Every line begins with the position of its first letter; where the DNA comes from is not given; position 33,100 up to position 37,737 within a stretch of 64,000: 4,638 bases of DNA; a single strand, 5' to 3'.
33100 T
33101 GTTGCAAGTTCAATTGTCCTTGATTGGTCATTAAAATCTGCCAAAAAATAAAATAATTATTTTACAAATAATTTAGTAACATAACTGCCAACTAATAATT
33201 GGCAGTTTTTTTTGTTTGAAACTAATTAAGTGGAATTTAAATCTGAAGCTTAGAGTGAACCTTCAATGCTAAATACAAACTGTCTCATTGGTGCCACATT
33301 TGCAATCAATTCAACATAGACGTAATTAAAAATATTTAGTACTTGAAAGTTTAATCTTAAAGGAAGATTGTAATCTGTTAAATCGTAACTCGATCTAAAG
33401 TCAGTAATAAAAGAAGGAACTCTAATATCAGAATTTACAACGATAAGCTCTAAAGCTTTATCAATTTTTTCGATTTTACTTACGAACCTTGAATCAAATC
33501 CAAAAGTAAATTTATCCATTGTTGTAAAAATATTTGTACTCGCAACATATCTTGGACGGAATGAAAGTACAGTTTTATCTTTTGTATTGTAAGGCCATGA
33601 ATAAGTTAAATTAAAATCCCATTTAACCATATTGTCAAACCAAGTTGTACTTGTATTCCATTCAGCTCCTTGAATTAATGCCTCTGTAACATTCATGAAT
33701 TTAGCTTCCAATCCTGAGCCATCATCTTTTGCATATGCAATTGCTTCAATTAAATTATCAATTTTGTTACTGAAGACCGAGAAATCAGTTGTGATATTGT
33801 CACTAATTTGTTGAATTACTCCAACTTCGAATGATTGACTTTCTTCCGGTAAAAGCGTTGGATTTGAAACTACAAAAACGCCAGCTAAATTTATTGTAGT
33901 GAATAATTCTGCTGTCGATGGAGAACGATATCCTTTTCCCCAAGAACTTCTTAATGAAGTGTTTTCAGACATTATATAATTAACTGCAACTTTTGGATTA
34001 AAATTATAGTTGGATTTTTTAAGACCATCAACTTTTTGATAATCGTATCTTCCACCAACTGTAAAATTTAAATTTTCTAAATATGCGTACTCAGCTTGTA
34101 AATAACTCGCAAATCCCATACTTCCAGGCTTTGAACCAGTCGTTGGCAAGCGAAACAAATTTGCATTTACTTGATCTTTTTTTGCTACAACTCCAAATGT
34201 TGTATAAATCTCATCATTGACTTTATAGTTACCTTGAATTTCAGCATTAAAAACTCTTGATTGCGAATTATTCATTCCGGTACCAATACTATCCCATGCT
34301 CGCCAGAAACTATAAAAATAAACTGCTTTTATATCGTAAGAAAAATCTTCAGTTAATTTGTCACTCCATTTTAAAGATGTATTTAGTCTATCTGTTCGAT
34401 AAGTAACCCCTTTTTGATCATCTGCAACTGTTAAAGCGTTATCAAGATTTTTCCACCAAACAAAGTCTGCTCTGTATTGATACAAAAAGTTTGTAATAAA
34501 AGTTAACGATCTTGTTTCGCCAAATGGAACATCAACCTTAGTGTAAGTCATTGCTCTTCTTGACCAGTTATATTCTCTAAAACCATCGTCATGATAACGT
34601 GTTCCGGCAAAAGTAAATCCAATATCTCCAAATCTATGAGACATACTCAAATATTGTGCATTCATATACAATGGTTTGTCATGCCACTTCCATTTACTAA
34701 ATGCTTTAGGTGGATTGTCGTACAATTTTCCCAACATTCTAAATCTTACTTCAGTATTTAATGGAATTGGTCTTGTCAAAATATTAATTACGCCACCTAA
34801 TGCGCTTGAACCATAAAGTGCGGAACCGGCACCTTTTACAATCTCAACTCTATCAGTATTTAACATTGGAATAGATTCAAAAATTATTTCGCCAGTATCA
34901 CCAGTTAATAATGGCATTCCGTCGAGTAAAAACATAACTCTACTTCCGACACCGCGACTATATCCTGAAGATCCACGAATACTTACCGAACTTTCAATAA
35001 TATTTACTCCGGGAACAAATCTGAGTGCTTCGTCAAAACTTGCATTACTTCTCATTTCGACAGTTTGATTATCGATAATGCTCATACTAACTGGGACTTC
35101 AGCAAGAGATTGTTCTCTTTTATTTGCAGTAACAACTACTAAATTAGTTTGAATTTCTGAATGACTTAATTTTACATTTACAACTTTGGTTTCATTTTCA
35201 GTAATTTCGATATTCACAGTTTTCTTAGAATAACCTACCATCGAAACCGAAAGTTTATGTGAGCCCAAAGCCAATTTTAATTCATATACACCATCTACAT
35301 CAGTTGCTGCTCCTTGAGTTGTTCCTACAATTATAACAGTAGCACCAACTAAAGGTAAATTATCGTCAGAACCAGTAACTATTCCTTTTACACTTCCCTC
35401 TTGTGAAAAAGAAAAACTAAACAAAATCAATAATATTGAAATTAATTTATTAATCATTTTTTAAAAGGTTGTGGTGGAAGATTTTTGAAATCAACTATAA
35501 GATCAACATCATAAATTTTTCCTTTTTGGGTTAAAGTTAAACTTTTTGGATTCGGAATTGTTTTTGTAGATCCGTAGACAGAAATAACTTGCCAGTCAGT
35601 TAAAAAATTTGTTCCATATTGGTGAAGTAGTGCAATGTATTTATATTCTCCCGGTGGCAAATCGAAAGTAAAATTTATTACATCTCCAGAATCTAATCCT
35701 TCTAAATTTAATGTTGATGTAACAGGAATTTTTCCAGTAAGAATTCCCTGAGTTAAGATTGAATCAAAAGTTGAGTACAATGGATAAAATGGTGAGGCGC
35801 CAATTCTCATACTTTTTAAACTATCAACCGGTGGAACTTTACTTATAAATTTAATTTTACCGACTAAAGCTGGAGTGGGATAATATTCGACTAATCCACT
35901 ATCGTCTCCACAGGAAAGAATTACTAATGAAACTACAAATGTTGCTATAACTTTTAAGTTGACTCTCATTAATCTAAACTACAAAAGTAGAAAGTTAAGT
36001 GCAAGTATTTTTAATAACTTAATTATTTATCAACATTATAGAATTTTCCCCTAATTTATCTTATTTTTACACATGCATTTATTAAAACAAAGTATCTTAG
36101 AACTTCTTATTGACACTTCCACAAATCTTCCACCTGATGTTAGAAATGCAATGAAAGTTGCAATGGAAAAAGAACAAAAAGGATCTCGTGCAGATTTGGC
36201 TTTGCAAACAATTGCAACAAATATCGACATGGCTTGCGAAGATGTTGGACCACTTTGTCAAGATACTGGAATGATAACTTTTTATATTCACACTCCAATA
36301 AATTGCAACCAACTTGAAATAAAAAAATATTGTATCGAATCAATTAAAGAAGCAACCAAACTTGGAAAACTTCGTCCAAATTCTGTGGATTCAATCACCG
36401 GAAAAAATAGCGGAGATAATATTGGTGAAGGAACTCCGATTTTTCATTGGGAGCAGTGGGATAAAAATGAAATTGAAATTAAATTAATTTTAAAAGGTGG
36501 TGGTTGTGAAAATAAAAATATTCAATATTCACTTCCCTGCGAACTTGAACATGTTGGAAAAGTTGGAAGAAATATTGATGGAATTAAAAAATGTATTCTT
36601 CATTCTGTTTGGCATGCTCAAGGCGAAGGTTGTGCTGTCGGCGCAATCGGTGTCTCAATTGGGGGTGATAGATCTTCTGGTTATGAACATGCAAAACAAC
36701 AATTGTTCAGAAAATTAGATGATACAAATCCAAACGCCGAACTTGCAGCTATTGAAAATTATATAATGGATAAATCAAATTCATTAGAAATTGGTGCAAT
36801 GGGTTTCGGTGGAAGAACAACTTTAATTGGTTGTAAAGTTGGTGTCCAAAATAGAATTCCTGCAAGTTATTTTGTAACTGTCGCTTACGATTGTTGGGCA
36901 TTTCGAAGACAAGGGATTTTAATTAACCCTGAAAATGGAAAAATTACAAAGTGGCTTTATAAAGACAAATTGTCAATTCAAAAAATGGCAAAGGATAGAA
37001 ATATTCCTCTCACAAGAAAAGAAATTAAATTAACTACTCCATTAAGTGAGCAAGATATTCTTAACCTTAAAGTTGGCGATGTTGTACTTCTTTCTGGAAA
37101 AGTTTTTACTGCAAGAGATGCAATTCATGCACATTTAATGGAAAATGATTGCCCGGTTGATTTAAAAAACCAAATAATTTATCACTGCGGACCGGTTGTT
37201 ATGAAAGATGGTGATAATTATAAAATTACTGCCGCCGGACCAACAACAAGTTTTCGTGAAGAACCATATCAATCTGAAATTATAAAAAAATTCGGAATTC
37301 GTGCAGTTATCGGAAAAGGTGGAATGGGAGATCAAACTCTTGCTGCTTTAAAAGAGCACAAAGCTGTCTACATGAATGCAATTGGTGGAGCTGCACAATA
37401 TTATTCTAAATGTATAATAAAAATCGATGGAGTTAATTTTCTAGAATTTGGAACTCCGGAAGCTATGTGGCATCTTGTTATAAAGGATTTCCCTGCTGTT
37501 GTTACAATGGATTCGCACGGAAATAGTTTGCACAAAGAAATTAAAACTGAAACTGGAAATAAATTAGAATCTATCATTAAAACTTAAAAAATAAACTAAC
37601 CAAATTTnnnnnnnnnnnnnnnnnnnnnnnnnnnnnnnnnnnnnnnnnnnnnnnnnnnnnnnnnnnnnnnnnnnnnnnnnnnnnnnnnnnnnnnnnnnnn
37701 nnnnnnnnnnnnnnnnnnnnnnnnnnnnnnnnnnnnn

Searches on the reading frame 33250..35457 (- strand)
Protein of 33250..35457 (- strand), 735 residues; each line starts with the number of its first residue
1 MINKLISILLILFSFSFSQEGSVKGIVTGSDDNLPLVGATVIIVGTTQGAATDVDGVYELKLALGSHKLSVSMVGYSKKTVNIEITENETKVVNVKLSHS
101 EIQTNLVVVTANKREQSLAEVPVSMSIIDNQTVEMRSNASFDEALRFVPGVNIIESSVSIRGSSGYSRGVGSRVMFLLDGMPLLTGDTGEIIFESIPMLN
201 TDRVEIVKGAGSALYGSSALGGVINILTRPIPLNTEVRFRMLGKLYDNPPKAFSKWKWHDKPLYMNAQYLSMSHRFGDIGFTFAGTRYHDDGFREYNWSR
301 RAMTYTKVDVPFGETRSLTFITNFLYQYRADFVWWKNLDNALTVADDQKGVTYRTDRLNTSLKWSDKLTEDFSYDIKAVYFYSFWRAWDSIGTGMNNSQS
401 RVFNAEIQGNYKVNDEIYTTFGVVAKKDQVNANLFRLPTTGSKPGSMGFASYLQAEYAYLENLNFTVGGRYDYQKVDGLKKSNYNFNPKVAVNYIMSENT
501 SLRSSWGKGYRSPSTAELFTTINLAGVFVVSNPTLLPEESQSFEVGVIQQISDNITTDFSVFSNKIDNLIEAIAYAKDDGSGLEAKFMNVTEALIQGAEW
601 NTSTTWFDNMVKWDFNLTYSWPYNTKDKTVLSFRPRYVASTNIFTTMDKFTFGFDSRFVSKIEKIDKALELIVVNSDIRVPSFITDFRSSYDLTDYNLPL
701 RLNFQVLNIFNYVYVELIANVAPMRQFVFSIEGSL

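Call 9: search_protein_families(library=pfam, proteins=[window:33250-35457:-], max_evalue=0.001)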
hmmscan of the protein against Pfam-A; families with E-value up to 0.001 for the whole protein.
window:33250-35457:- (735 aa): 4 families
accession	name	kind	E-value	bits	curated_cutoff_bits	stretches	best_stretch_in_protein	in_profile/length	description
PF00593.30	TonB_dep_Rec_b-barrel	-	1.6e-34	121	27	1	312-709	55-436/436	TonB dependent receptor-like, beta-barrel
PF07715.20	Plug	-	2.1e-22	80.1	23.9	1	118-223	2-107/107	TonB-dependent Receptor Plug Domain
PF13715.12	CarbopepD_reg_2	-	7e-18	64.9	32.2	1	23-109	1-88/88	CarboxypepD_reg-like domain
PF13620.12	CarboxypepD_reg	-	3.6e-14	53.3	32.3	1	22-98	1-82/82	Carboxypeptidase regulatory-like domain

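Call 56: search_protein_families(library=ncbifam, proteins=[window:33250-35457:-], max_evalue=0.001)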
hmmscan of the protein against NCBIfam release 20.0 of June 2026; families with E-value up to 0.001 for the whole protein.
window:33250-35457:- (735 aa): 28 families (the best 25 are shown)
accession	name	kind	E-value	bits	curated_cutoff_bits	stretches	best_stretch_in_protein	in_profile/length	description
TIGR01785.1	TonB-hemin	subfamily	1.9e-38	132.4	316.85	2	443-722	360-662/677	TonB-dependent heme/hemoglobin receptor family protein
NF007926.1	PRK10641.1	equivalog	8.9e-38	130.2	836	1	100-712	23-594/617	TonB-dependent vitamin B12 receptor BtuB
TIGR01779.1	TonB-B12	equivalog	1e-36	126.7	599.7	1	91-728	16-607/614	TonB-dependent vitamin B12 receptor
TIGR01783.1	TonB-siderophor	subfamily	2.2e-36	125.7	223.5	2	120-411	1-285/649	TonB-dependent siderophore receptor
TIGR01786.1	TonB-hemlactrns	subfamily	5.2e-36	124.3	323.75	2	404-717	346-689/719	TonB-dependent hemoglobin/transferrin/lactoferrin family receptor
NF010010.0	PRK13483.1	equivalog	2.1e-29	102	927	2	92-235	20-169/660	ligand-gated channel protein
TIGR04056.1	OMP_RagA_SusC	subfamily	1.2e-28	100.1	368.25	1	22-229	2-204/981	SusC/RagA family TonB-linked outer membrane protein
NF007478.2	PRK10064.1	equivalog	3.2e-24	85.2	745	2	102-231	28-160/663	catecholate siderophore receptor CirA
NF050067.1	TonBEntbctnRecCfrA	equivalog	2.9e-23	82.1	1200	2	92-236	14-165/698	TonB-dependent ferric enterobactin receptor CfrA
NF010038.0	PRK13513.1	equivalog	4.9e-22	78.2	942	2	79-232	10-168/659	ligand-gated channel protein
NF010011.0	PRK13484.1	equivalog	4.3e-21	74.8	1197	2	90-234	16-164/682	IreA family TonB-dependent siderophore receptor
NF053590.1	TonB_dep_TOL0244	equivalog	1.8e-20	73.1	645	2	104-230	11-141/604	TOL_0244 family TonB-dependent receptor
NF010012.0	PRK13486.1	equivalog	2.8e-20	72.3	924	2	439-642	375-575/696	TonB-dependent receptor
NF041535.1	TonB_rec_PqqU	equivalog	2.2e-16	59.3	1200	1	108-323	2-213/676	TonB-dependent receptor PqqU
NF010048.1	PRK13524.1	subfamily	2.9e-15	55.8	493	2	86-231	22-178/744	FepA family TonB-dependent siderophore receptor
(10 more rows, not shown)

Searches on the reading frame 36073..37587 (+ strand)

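Call 10: search_protein_families(library=pfam, proteins=[window:36073-37587:+], max_evalue=0.001)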
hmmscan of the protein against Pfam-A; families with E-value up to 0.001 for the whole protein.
window:36073-37587:+ (504 aa): 2 families
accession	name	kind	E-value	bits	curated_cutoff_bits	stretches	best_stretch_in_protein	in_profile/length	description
PF05681.19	Fumerase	-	6.7e-70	235.9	25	1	6-280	2-267/270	Fumarate hydratase (Fumerase)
PF05683.17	Fumerase_C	-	3.3e-61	206.6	22.2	1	289-489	1-204/205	Fumarase C-terminus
